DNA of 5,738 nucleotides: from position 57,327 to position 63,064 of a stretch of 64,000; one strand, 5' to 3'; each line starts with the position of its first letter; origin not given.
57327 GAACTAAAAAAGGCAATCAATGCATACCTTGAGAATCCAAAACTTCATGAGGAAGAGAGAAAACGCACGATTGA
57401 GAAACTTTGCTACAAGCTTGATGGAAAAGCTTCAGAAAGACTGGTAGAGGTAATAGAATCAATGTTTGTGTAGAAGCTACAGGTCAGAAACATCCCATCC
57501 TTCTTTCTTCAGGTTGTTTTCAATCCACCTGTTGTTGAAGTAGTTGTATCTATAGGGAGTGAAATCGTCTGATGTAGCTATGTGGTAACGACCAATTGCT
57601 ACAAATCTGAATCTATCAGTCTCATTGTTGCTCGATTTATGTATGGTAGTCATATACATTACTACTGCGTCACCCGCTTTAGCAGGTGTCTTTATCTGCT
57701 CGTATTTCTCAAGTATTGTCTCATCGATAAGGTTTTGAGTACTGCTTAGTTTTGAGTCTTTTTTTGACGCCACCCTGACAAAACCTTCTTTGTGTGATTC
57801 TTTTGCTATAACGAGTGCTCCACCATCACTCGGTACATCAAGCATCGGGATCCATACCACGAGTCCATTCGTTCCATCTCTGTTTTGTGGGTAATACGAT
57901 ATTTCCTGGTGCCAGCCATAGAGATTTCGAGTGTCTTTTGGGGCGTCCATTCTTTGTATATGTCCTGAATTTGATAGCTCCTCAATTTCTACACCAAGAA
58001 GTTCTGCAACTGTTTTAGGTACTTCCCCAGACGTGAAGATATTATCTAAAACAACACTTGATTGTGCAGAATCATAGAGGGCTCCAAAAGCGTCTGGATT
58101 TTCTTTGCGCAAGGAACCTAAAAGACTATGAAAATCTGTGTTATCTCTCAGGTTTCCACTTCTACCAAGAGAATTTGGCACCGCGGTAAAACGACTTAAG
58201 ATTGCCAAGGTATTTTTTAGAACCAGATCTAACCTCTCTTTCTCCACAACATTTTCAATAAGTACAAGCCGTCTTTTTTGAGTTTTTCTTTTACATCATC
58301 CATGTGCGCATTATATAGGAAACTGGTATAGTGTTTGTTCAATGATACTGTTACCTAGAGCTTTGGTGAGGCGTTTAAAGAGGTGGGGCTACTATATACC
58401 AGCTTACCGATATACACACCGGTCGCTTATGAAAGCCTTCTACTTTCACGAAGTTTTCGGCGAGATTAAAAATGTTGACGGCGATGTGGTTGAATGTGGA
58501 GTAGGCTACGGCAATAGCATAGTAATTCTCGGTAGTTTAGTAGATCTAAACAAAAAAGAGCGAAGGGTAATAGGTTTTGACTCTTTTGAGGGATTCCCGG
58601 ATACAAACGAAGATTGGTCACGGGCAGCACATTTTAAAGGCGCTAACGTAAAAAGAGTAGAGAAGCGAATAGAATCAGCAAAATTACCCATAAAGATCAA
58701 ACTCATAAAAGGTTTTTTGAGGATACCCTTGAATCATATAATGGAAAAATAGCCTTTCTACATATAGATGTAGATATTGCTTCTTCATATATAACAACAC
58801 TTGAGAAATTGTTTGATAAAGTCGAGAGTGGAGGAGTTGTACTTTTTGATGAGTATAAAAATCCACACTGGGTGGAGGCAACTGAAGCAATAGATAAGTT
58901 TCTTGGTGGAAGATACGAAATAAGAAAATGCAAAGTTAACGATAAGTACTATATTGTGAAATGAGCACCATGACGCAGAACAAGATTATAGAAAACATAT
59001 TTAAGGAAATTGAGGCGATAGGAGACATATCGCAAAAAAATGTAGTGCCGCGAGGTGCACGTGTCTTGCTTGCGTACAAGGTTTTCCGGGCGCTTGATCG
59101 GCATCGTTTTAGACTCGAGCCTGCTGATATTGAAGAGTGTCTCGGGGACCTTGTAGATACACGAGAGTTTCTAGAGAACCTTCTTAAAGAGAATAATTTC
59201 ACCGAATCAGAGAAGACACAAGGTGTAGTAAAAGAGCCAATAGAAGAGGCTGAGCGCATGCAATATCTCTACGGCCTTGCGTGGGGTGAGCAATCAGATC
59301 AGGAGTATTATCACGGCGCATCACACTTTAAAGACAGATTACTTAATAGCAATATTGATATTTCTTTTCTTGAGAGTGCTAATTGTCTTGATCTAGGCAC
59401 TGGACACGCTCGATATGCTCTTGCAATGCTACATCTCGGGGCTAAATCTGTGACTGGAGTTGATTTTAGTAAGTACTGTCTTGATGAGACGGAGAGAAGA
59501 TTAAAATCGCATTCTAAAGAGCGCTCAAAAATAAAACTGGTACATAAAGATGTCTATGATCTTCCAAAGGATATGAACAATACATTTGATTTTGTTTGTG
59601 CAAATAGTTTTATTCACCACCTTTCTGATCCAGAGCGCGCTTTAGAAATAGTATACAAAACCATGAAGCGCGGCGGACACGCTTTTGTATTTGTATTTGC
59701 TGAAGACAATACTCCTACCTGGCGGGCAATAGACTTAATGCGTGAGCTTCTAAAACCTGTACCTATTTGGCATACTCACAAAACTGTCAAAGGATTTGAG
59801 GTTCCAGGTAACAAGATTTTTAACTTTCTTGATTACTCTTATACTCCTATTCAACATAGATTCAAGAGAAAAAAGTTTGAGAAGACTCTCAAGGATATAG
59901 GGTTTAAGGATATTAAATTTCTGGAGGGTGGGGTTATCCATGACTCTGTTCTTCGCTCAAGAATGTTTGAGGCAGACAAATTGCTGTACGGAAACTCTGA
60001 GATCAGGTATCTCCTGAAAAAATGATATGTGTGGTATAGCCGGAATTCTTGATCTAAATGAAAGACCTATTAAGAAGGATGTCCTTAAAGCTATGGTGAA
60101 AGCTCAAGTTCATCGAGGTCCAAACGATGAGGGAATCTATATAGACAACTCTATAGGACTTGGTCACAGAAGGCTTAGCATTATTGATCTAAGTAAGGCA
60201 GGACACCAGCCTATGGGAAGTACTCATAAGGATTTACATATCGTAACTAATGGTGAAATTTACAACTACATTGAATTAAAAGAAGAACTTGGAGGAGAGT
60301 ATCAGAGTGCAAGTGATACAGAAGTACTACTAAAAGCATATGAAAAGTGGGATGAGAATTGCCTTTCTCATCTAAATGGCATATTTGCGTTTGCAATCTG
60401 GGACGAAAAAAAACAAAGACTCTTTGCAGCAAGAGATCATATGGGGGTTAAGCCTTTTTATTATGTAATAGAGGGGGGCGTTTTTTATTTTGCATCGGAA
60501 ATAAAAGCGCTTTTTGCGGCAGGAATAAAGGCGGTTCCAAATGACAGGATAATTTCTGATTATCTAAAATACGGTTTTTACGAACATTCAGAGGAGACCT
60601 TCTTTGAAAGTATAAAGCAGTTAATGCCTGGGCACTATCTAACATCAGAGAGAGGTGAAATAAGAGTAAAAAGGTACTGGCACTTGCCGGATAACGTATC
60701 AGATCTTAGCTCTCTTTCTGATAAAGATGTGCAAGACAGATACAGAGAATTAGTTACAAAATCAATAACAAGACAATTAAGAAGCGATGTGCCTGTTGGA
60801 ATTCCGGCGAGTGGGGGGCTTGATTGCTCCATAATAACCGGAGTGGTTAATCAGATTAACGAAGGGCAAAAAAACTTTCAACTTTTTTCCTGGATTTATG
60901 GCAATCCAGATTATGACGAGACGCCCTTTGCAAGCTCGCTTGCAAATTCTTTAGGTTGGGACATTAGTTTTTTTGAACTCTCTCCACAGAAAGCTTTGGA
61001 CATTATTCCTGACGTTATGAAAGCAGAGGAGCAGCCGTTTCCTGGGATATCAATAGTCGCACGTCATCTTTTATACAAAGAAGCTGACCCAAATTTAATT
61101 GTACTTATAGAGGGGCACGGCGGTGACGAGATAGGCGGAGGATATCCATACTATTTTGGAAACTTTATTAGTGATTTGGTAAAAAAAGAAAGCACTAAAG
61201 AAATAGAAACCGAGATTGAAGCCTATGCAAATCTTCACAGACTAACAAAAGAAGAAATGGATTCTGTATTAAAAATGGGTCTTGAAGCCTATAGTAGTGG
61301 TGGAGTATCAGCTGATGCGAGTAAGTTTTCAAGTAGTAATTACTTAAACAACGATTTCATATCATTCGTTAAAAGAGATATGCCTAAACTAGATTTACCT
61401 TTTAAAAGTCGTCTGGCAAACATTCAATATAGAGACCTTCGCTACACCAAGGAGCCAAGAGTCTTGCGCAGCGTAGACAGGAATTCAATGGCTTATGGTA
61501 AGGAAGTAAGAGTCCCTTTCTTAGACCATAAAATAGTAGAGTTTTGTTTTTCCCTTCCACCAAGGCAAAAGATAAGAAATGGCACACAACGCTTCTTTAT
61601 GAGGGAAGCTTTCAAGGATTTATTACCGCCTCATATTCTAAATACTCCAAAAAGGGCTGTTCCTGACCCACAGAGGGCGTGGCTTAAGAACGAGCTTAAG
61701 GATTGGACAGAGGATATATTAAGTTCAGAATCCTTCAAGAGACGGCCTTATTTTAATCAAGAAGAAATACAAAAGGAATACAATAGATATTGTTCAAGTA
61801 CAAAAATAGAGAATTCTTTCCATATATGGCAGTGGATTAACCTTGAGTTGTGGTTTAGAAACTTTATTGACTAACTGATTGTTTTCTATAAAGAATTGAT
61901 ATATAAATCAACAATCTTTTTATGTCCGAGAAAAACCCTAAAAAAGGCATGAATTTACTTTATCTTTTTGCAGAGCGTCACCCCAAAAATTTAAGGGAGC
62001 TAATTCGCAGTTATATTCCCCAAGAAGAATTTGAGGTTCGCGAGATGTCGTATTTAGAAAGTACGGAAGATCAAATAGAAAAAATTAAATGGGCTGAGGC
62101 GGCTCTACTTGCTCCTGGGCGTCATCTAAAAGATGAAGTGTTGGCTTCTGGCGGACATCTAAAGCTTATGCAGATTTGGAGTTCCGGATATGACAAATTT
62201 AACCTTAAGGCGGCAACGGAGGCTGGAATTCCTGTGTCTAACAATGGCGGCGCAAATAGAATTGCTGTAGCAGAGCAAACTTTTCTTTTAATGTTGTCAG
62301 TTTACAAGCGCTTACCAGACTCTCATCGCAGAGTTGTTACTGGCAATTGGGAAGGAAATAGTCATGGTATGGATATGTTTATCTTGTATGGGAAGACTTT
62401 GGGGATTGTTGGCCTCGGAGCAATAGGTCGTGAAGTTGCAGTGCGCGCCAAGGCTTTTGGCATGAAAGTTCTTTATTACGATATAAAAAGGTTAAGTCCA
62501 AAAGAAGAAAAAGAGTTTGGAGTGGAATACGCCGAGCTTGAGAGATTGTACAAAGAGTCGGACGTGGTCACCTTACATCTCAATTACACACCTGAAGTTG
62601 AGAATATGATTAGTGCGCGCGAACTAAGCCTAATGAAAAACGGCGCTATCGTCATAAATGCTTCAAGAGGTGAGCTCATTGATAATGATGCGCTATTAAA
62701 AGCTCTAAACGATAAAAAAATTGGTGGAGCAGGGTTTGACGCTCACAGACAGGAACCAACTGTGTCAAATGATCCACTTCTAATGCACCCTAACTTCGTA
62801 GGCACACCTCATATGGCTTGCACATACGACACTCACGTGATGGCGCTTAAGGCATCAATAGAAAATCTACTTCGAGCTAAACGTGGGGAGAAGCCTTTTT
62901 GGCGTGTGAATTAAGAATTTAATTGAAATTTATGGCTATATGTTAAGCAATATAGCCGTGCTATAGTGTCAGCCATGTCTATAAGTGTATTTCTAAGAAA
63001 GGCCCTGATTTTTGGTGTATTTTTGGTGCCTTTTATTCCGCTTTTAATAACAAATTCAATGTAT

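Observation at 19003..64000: A roughly 45-kb single-strand glycan island encoding a complete nonulosonic-acid pathway, probably legionaminic/bacillosamine-type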

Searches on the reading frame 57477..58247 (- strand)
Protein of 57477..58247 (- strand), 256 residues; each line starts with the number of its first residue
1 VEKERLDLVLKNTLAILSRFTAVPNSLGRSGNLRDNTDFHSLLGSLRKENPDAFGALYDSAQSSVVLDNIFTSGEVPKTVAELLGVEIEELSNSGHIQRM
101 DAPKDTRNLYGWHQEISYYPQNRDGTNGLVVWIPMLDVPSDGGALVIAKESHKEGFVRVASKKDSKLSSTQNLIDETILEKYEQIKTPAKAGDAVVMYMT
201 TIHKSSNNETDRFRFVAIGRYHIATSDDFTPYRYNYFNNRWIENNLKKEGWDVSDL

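Call 11: search_protein_families(library=pfam, proteins=[window:57477-58247:-], max_evalue=0.001)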
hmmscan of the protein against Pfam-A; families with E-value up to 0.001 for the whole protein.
window:57477-58247:- (256 aa): 1 family
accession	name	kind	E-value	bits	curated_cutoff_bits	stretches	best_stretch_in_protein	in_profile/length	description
PF05721.19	PhyH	-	3.4e-13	50.8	22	1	108-215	107-212/213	Phytanoyl-CoA dioxygenase (PhyH)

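Call 48: search_protein_families(library=ncbifam, proteins=[window:57477-58247:-], max_evalue=0.001)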
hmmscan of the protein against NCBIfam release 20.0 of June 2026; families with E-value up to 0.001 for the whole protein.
window:57477-58247:- (256 aa): 2 families
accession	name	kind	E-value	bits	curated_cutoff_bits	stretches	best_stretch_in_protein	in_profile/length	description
NF045813.1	DxPntBtaHylase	equivalog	0.00015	21.2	550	1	109-210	133-233/285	1-deoxypentalenic acid 11-beta-hydroxylase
NF052437.1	MPhHdxlPhnYGIM8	equivalog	0.00031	20.3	500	0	109-224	113-216/260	methylphosphonate hydroxylase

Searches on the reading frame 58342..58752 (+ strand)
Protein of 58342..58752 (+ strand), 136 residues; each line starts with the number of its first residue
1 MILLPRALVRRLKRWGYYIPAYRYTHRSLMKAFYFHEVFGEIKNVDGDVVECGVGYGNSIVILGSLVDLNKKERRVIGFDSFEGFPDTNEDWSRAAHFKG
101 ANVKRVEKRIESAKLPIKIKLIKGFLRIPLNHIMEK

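Call 11: search_protein_families(library=pfam, proteins=[window:58342-58752:+], max_evalue=0.001)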
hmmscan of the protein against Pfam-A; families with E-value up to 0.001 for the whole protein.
window:58342-58752:+ (136 aa): 3 families
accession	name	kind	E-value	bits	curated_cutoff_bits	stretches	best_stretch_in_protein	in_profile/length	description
PF05711.17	TylF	-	8.8e-08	32.1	23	1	43-97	89-144/264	Macrocin-O-methyltransferase (TylF)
PF13578.12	Methyltransf_24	-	0.00012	23.4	26.3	1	50-124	1-55/105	Methyltransferase domain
PF04989.18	RMNT_CmcI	-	0.00065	19.9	23.2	1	49-81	36-68/206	Rhamnosyl O-methyltransferase/CmcI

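Call 52: search_protein_families(library=pfam, proteins=[window:58342-58752:+], max_evalue=1)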
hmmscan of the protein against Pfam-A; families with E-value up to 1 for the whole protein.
window:58342-58752:+ (136 aa): 3 families
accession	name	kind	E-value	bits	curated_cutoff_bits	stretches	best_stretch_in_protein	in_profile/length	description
PF05711.17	TylF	-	8.8e-08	32.1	23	1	43-97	89-144/264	Macrocin-O-methyltransferase (TylF)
PF13578.12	Methyltransf_24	-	0.00012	23.4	26.3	1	50-124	1-55/105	Methyltransferase domain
PF04989.18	RMNT_CmcI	-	0.00065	19.9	23.2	1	49-81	36-68/206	Rhamnosyl O-methyltransferase/CmcI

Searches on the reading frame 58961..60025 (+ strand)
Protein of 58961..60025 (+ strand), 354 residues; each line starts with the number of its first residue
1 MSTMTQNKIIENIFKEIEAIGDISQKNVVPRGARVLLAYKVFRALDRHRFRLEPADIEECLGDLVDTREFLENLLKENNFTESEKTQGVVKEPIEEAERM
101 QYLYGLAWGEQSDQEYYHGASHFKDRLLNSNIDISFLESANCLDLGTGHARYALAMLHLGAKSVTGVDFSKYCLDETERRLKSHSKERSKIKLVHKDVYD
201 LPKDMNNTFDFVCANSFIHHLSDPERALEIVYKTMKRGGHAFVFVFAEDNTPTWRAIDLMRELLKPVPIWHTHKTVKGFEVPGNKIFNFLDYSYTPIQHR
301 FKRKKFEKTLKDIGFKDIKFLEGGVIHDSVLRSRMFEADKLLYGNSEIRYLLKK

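Call 11: search_protein_families(library=pfam, proteins=[window:58961-60025:+], max_evalue=0.001)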
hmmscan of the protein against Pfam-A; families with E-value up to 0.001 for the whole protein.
window:58961-60025:+ (354 aa): 8 families
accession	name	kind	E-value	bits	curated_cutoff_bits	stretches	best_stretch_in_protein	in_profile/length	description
PF08241.18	Methyltransf_11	-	1.2e-16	61.6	21.2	1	143-242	1-94/95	Methyltransferase domain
PF13649.12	Methyltransf_25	-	2.3e-15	57.5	27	1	143-239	2-97/97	Methyltransferase domain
PF08242.18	Methyltransf_12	-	6.6e-14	52.9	30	1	143-240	1-97/98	Methyltransferase domain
PF13489.12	Methyltransf_23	-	1.1e-13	51.7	27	1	136-259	20-124/164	Methyltransferase domain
PF01209.24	Ubie_methyltran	-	8.9e-11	42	20.1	1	137-253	46-161/233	ubiE/COQ5 methyltransferase family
PF13847.12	Methyltransf_31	-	2e-10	41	27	1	140-243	5-109/145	Methyltransferase domain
PF06325.19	PrmA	-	1e-06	28.9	22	1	137-240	160-255/296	Ribosomal protein L11 methyltransferase (PrmA)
PF08003.17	Methyltransf_9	-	0.00013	21.5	23.8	1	133-240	110-214/315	Protein of unknown function (DUF1698)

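Call 54: find_encoding_contigs(protein=window:58961-60025:+, flank=3000, max_places=8)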
Protein window:58961-60025:+ (354 aa): 11 contigs read that carry it; 3 places shown.
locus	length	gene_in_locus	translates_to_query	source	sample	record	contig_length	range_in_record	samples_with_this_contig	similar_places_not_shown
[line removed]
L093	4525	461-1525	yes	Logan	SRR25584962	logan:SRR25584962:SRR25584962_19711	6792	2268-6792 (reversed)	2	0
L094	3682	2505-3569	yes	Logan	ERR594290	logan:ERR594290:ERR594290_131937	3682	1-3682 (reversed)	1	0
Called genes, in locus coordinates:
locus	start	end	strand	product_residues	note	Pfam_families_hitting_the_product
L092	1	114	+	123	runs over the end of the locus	-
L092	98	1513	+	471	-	PF04464:Glyphos_transf (faint)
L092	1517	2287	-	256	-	PF05721:PhyH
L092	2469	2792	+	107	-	PF05711:TylF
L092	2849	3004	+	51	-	-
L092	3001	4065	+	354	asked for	PF13489:Methyltransf_23, PF01209:Ubie_methyltran, PF06325:PrmA (weak), PF08241:Methyltransf_11, PF08242:Methyltransf_12, PF13649:Methyltransf_25, PF13847:Methyltransf_31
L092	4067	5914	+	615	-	PF13522:GATase_6, PF12481:DUF3700 (weak), PF13537:GATase_7, PF00733:Asn_synthase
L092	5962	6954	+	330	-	PF00389:2-Hacid_dh, PF02826:2-Hacid_dh_C, PF03446:NAD_binding_2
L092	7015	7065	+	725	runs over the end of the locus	PF04932:Wzy_C, PF13414:TPR_11 (faint), PF21033:RMD1-3 (faint), PF07719:TPR_2 (faint), PF13181:TPR_8 (faint), PF13428:TPR_14 (faint), PF13432:TPR_16 (faint), PF14561:TPR_20 (weak), +4 more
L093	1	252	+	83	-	?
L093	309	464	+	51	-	-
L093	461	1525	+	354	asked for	PF13489:Methyltransf_23, PF01209:Ubie_methyltran, PF06325:PrmA (weak), PF08241:Methyltransf_11, PF08242:Methyltransf_12, PF13649:Methyltransf_25, PF13847:Methyltransf_31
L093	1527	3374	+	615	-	PF13522:GATase_6, PF12481:DUF3700 (weak), PF13537:GATase_7, PF00733:Asn_synthase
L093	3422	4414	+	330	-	PF00389:2-Hacid_dh, PF02826:2-Hacid_dh_C, PF03446:NAD_binding_2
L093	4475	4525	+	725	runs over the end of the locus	PF04932:Wzy_C, PF13414:TPR_11 (faint), PF21033:RMD1-3 (faint), PF07719:TPR_2 (faint), PF13181:TPR_8 (faint), PF13428:TPR_14 (faint), PF13432:TPR_16 (faint), PF14561:TPR_20 (weak), +4 more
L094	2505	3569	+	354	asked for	PF13489:Methyltransf_23, PF01209:Ubie_methyltran, PF06325:PrmA (weak), PF08241:Methyltransf_11, PF08242:Methyltransf_12, PF13649:Methyltransf_25, PF13847:Methyltransf_31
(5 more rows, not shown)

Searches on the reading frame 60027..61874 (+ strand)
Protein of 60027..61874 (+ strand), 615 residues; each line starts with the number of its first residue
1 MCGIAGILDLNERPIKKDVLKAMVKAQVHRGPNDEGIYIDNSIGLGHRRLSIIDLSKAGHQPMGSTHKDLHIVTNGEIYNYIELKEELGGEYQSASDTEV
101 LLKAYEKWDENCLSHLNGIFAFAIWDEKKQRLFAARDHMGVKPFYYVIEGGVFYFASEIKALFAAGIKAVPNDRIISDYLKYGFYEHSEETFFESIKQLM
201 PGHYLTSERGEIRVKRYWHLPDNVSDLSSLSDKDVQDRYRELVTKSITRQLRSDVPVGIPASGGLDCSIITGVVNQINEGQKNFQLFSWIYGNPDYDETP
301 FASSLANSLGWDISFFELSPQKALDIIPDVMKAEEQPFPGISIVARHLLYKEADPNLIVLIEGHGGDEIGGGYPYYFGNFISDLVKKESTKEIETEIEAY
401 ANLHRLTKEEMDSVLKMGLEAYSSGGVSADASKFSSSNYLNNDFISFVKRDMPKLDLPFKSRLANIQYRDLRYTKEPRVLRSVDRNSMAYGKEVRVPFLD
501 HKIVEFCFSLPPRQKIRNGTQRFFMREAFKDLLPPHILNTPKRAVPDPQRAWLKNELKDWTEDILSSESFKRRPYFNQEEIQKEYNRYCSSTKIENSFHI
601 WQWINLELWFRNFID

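Call 11: search_protein_families(library=pfam, proteins=[window:60027-61874:+], max_evalue=0.001)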
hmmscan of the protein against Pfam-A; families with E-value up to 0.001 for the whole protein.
window:60027-61874:+ (615 aa): 4 families
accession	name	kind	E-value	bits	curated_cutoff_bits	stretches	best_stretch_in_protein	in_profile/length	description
PF00733.27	Asn_synthase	-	9.4e-72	243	21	1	239-611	2-354/354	Asparagine synthase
PF13537.11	GATase_7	-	3.5e-44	150.2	25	1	47-163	1-122/123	Glutamine amidotransferase domain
PF13522.11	GATase_6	-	1.9e-41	141.6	27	1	32-158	1-130/130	Glutamine amidotransferase domain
PF12481.13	DUF3700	-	3.9e-06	26.9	27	1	65-150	72-163/228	Aluminium induced protein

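Call 48: search_protein_families(library=ncbifam, proteins=[window:60027-61874:+], max_evalue=0.001)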
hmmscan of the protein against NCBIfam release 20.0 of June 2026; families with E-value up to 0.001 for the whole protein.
window:60027-61874:+ (615 aa): 9 families
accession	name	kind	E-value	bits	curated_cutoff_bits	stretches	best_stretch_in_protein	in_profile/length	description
TIGR01536.1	asn_synth_AEB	equivalog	1.7e-130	436.5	267.1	1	2-544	1-516/517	asparagine synthase (glutamine-hydrolyzing)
TIGR03108.1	eps_aminotran_1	hypoth_equivalog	9.5e-113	378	816.9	2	1-376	1-377/628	XrtA/PEP-CTERM system amidotransferase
NF033535.1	lass_lactam_cya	exception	4.9e-109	365.7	525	2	1-405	1-407/668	lasso peptide isopeptide bond-forming cyclase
TIGR03104.1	trio_amidotrans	equivalog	4e-102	342.4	570.1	2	1-376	1-383/589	N-acetylglutaminylglutamine amidotransferase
NF006949.0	PRK09431.1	equivalog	9.4e-87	291.8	499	3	1-164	1-167/554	asparagine synthase B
NF033561.1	macrolact_Ik_Al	subfamily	3.4e-12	45.7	300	1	121-537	82-484/561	albusnodin/ikarugamycin family macrolactam cyclase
TIGR01134.1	purF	equivalog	9.9e-09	35.1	350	1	40-169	63-208/432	amidophosphoribosyltransferase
NF001484.0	PRK00331.1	subfamily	5.3e-08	31.7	381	1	39-165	63-201/601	isomerizing glutamine--fructose-6-phosphate transaminase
TIGR01135.1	glmS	equivalog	3.9e-07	29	418.05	1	41-165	64-200/607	glutamine--fructose-6-phosphate transaminase (isomerizing)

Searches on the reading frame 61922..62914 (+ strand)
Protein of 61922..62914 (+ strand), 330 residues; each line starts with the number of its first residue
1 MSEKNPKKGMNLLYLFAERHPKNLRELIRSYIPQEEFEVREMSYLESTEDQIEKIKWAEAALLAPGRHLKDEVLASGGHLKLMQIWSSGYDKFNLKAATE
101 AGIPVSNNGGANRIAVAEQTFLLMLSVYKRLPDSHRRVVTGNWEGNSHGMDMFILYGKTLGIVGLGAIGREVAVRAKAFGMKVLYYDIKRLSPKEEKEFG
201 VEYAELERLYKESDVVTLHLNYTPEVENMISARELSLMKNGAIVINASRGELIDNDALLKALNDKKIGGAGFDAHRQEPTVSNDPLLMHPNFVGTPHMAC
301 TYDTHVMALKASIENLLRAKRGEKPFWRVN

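Call 27: search_protein_families(library=pfam, proteins=[window:61922-62914:+], max_evalue=0.001)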
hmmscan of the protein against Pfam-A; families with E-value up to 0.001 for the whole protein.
window:61922-62914:+ (330 aa): 4 families
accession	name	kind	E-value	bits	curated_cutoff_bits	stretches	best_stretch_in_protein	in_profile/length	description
PF02826.25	2-Hacid_dh_C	-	5.2e-60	202.3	25.1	1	122-299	2-178/178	D-isomer specific 2-hydroxyacid dehydrogenase, NAD binding domain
PF00389.36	2-Hacid_dh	-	7.9e-18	64.9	24.6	1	30-330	17-134/134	D-isomer specific 2-hydroxyacid dehydrogenase, catalytic domain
PF03446.21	NAD_binding_2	-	4.2e-08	33.8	21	1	160-267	2-112/161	NAD binding domain of 6-phosphogluconate dehydrogenase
PF00670.27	AdoHcyase_NAD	-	2.9e-05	24.7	27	1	153-249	19-111/162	S-adenosyl-L-homocysteine hydrolase, NAD binding domain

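Call 31: search_protein_families(library=ncbifam, proteins=[window:61922-62914:+], max_evalue=0.00001)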
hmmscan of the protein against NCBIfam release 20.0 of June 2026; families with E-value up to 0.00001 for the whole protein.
window:61922-62914:+ (330 aa): 23 families
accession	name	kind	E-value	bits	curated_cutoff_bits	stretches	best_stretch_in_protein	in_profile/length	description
NF009714.1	PRK13243.1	equivalog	1.2e-64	218.7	455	1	36-329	24-322/332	glyoxylate reductase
TIGR01327.1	PGDH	equivalog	7.1e-63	213.1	454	1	31-301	15-282/525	phosphoglycerate dehydrogenase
NF005069.0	PRK06487.1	equivalog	7.4e-53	179.7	448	1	46-300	36-290/320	2-hydroxyacid dehydrogenase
NF008759.0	PRK11790.1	equivalog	4.3e-49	167.3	404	1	34-299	30-295/410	phosphoglycerate dehydrogenase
NF011938.0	PRK15409.1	equivalog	1.1e-48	165.9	492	1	34-323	20-312/324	glyoxylate/hydroxypyruvate reductase GhrB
NF006263.0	PRK08410.1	equivalog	6.5e-45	153.8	389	1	46-317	31-303/311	D-2-hydroxyacid dehydrogenase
NF005387.0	PRK06932.1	equivalog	1.8e-44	152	492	1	31-311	17-300/314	2-hydroxyacid dehydrogenase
NF005750.0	PRK07574.1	equivalog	4e-42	144.6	329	1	69-321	104-357/386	NAD-dependent formate dehydrogenase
NF041369.1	Dhydh_Halo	equivalog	4.4e-40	137.8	400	1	87-326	63-301/305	D-2-hydroxyacid dehydrogenase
NF005027.0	PRK06436.1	equivalog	7.5e-34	117.2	261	1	75-316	45-276/303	2-hydroxyacid dehydrogenase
NF000492.1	vanH_gen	exception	2.6e-32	112.1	540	1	81-276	68-253/312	D-lactate dehydrogenase VanH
NF001309.0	PRK00257.1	equivalog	1.5e-29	103.2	434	1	154-300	113-257/379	4-phosphoerythronate dehydrogenase PdxB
NF000371.1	vanH_Agroup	exception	1.4e-26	93.5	700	1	80-277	72-259/322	VanH-A/VanH-Pt family D-lactate dehydrogenase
NF006374.0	PRK08605.1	subfamily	5.1e-25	88.2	356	1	27-281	16-269/332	D-lactate dehydrogenase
NF000004.1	vanH-D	exception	2e-24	86.3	550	1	80-278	73-261/323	D-lactate dehydrogenase VanH-D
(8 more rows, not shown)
